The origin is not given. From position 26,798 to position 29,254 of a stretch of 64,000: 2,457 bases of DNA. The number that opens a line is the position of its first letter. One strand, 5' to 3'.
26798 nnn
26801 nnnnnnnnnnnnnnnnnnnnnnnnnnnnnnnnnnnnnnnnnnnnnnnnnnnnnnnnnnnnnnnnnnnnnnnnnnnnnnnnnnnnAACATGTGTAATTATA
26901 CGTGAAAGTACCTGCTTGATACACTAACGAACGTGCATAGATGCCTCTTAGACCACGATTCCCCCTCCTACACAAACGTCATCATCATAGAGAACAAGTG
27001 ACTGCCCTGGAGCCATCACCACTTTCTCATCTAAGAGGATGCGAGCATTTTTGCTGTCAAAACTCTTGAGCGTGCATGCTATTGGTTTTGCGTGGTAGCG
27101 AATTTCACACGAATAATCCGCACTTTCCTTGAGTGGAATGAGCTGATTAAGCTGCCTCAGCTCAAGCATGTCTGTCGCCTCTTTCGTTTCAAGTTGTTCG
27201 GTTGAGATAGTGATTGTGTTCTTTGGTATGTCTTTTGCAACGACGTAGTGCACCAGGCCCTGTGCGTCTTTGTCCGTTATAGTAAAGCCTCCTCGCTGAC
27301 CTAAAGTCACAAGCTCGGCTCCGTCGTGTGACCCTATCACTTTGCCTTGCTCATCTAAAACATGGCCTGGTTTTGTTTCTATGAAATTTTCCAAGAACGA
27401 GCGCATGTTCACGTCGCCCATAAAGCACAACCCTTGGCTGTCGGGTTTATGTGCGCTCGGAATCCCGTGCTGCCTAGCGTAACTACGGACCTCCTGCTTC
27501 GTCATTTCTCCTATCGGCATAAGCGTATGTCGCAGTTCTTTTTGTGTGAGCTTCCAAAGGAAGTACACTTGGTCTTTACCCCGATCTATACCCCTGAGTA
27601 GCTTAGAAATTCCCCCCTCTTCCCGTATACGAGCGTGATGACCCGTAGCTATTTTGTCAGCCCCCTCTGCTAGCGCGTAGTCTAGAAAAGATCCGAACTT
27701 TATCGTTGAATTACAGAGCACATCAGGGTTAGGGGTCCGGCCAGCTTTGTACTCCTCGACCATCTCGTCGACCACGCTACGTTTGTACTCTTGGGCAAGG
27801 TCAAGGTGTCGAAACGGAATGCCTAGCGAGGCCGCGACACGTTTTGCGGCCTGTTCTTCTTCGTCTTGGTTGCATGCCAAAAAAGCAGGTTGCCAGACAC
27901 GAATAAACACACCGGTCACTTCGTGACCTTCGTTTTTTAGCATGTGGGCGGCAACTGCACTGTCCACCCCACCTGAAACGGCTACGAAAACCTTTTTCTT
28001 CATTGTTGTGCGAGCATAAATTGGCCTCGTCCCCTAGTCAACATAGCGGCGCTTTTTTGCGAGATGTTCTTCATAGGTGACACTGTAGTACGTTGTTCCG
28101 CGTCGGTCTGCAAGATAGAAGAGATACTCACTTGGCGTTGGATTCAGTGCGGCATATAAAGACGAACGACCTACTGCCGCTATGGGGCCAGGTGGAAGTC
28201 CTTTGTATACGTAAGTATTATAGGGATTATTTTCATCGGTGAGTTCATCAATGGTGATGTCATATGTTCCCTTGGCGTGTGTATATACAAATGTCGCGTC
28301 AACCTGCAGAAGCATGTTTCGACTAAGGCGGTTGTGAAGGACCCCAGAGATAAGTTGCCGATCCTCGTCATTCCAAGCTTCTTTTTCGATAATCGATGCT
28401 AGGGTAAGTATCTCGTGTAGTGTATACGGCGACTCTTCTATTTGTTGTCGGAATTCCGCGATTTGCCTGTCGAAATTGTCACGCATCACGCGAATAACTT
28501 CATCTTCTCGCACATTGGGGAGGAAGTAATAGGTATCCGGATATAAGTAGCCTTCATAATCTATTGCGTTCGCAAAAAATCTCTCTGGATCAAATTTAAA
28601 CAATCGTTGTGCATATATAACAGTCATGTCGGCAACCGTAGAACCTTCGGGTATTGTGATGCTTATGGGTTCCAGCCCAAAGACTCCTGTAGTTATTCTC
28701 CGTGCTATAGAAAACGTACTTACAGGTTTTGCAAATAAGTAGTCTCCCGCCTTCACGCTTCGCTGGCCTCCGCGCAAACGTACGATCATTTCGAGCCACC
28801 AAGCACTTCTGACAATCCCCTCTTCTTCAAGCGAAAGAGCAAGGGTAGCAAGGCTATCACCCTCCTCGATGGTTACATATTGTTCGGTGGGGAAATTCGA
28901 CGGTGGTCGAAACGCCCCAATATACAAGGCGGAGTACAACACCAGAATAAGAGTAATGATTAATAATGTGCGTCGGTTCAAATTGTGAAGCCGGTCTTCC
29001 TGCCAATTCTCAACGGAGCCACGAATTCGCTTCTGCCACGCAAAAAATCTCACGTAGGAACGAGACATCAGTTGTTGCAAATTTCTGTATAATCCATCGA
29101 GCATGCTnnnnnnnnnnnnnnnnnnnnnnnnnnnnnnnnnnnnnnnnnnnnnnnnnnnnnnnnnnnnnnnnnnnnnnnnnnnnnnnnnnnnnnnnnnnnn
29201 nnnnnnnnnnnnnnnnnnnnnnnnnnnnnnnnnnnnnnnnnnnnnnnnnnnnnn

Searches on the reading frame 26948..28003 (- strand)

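Call 61: search_protein_families(library=pfam, proteins=[window:26948-28003:-], max_evalue=0.001)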
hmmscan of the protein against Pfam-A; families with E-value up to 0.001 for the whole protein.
window:26948-28003:- (351 aa): 10 families
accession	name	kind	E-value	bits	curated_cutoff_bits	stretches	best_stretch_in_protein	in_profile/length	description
PF03054.22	tRNA_Me_trans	-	4.2e-70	236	20.6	1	3-196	1-201/202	tRNA methyl transferase HUP domain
PF20259.3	tRNA_Me_trans_M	-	1.3e-15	57.2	27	1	202-267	2-65/66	tRNA methyl transferase PRC-barrel domain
PF20258.4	tRNA_Me_trans_C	-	3.2e-12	47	20.6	1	290-350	17-77/77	Aminomethyltransferase beta-barrel domain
PF01171.26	ATP_bind_3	-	5.2e-08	33.3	27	1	4-182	1-162/182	PP-loop family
PF02540.23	NAD_synthase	-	3.7e-07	30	21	1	3-75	19-87/242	NAD synthase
PF06508.19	QueC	-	3e-06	27.3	22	1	5-124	2-122/210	Queuosine biosynthesis protein QueC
PF00733.27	Asn_synthase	-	1.5e-05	25.3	21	1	5-178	20-183/354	Asparagine synthase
PF24167.1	DUF7411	-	2.6e-05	24.3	28.7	1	4-84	2-73/194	Family of unknown function (DUF7411)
PF00764.25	Arginosuc_synth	-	0.00026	21.5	27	0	4-58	1-53/162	Arginosuccinate synthase N-terminal HUP domain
PF01507.26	PAPS_reduct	-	0.00031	21.2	22.5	0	5-36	2-33/175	Phosphoadenosine phosphosulfate reductase domain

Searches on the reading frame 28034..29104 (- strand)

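Call 61: search_protein_families(library=pfam, proteins=[window:28034-29104:-], max_evalue=0.001)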
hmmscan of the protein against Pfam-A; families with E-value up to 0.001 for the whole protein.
window:28034-29104:- (356 aa): 1 family
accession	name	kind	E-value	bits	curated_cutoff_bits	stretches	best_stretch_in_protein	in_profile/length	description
PF02618.21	YceG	-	1.1e-75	255.1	32.4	1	77-352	1-274/275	YceG-like family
